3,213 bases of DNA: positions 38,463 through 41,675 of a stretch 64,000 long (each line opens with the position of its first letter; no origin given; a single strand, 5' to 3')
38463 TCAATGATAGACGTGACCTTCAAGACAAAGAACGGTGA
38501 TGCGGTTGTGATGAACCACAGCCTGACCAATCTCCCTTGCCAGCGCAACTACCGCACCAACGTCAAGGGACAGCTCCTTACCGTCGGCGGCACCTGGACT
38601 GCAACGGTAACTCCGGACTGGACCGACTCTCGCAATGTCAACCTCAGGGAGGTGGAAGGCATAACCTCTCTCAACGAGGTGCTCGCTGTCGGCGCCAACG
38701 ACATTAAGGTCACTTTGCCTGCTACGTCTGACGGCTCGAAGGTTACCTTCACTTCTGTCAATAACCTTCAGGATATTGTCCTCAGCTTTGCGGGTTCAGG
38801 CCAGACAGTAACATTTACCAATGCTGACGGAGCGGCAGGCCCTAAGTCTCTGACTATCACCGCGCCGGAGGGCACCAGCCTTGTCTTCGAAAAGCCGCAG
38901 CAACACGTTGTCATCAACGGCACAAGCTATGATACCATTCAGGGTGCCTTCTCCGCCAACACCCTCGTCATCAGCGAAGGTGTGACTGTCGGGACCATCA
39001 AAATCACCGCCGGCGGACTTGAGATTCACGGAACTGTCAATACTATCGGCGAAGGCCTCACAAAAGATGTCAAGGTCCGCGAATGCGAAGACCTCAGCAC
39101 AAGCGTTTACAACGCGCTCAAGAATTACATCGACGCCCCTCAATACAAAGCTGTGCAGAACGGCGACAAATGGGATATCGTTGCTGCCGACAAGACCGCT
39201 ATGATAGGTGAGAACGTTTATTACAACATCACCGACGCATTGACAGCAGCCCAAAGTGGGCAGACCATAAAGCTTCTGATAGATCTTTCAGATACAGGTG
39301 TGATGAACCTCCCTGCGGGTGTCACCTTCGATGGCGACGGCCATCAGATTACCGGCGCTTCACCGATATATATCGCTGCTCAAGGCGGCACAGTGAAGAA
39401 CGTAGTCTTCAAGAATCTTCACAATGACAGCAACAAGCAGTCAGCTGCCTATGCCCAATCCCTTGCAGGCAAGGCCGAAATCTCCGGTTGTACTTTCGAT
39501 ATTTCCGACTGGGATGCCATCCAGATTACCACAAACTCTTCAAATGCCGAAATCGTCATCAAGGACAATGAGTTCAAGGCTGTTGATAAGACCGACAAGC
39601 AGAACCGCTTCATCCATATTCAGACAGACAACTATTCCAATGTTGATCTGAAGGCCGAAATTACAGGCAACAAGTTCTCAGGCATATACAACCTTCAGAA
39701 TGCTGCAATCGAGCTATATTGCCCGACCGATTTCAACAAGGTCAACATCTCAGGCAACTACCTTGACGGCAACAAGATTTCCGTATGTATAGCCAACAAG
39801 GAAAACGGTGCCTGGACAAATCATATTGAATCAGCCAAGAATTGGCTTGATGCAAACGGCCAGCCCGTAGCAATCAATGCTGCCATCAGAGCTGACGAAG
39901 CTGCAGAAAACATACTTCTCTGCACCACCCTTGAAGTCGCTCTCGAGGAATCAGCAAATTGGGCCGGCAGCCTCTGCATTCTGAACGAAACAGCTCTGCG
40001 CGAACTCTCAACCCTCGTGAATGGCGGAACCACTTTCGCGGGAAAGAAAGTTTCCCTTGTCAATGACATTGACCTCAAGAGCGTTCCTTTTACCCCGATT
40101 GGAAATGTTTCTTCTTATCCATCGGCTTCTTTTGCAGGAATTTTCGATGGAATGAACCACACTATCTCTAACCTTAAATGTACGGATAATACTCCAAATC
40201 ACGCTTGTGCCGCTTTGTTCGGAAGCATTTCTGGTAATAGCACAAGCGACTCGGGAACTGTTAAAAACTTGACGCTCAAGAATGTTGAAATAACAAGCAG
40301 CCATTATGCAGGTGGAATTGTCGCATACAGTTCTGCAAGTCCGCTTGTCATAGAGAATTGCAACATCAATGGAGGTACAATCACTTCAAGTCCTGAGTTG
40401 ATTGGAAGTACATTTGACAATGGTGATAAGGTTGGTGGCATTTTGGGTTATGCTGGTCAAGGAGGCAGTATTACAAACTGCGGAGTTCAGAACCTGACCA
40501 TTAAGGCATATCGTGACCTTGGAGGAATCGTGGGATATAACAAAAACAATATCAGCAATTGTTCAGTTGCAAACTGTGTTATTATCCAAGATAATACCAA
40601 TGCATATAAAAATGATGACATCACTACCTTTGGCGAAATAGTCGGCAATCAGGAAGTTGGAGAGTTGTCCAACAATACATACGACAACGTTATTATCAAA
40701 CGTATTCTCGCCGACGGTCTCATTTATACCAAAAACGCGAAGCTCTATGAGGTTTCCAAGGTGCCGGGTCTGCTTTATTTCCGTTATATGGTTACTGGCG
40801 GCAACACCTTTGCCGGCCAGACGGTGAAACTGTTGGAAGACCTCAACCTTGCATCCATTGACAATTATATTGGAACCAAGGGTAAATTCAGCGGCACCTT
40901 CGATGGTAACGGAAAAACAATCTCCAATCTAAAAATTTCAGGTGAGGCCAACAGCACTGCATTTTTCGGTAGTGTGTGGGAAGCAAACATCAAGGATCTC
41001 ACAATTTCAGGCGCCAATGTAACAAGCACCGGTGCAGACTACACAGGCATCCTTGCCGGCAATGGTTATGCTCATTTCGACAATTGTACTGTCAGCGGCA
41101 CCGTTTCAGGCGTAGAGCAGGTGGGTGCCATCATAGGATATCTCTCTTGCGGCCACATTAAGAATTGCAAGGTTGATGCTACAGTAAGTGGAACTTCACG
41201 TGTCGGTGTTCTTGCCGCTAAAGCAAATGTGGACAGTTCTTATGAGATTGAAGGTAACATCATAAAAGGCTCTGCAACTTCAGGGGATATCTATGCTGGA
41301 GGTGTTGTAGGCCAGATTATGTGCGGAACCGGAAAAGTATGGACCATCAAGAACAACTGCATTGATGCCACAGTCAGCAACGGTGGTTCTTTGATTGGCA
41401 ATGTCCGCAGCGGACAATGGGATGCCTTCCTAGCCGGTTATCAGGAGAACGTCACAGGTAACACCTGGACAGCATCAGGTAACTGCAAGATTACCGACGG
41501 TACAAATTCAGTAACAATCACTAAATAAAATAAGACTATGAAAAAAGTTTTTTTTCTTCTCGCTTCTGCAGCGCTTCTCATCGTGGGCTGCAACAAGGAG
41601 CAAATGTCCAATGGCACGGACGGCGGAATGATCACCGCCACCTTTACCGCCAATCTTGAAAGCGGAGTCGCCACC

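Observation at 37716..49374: Same base, different heads: conserved N-terminal region of about 500 aa, then divergent AT-rich C-terminal modules with a composition break inside each giant gene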

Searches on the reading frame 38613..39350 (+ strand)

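Call 45: search_protein_families(library=pfam, proteins=[window:38613-39350:+], max_evalue=1)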
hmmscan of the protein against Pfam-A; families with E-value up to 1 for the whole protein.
window:38613-39350:+ (246 aa): 2 families
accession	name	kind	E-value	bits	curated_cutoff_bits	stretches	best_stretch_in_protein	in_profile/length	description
PF16190.11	E1_FCCH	-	0.11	13.1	29.5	0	5-23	18-36/70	Ubiquitin-activating enzyme E1 FCCH domain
PF12987.12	DUF3871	-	0.13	11.6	27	1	142-215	166-236/318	Domain of unknown function, B. Theta Gene description (DUF3871)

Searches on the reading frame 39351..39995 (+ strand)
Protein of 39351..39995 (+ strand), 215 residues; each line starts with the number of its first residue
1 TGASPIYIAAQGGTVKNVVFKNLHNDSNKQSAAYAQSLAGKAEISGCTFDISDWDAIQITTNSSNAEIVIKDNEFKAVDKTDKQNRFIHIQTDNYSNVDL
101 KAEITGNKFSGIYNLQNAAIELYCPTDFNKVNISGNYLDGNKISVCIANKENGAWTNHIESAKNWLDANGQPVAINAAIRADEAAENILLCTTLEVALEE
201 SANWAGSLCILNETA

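Call 45: search_protein_families(library=pfam, proteins=[window:39351-39995:+], max_evalue=1)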
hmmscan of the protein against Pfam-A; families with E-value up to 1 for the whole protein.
window:39351-39995:+ (215 aa): 2 families
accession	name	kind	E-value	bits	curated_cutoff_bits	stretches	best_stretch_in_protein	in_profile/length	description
PF13229.12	Beta_helix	-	0.019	15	25.9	1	6-151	26-148/158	Right handed beta helix region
PF01298.24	TbpB_B_D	-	0.56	11.2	26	0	93-119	60-86/126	C-lobe and N-lobe beta barrels of Tf-binding protein B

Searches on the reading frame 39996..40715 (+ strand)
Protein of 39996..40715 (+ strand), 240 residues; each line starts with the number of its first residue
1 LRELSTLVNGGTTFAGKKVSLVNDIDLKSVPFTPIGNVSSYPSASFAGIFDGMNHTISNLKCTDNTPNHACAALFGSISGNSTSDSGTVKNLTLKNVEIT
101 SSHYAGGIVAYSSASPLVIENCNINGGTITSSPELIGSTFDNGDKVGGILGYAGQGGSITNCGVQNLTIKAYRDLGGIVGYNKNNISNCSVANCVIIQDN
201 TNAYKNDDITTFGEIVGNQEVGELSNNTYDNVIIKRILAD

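Call 45: search_protein_families(library=pfam, proteins=[window:39996-40715:+], max_evalue=1)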
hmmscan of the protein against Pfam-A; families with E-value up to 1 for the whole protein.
window:39996-40715:+ (240 aa): 2 families
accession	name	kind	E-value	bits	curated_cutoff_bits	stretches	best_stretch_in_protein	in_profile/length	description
PF07581.17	Glug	-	7e-10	39.1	20.5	3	146-169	5-27/28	The GLUG motif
PF05342.19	Peptidase_M26_N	-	0.004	16.8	27.7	1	72-126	203-250/250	M26 IgA1-specific Metallo-endopeptidase N-terminal region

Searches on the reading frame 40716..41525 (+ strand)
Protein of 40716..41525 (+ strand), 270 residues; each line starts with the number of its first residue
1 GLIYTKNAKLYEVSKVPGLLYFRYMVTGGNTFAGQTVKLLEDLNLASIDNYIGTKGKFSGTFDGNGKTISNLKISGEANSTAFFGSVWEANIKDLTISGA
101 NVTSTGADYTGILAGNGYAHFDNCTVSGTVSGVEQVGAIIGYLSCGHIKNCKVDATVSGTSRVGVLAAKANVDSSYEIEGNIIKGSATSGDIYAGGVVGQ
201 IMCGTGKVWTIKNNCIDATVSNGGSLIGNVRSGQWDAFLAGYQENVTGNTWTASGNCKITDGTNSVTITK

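Call 45: search_protein_families(library=pfam, proteins=[window:40716-41525:+], max_evalue=1)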
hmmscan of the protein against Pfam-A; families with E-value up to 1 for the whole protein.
window:40716-41525:+ (270 aa): 2 families
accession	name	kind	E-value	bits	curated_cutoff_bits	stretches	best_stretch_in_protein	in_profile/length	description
PF07581.17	Glug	-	0.00064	20.4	20.5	2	134-158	3-28/28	The GLUG motif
PF09167.16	DUF1942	-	0.034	14.7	22.4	1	66-108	20-61/123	Domain of unknown function (DUF1942)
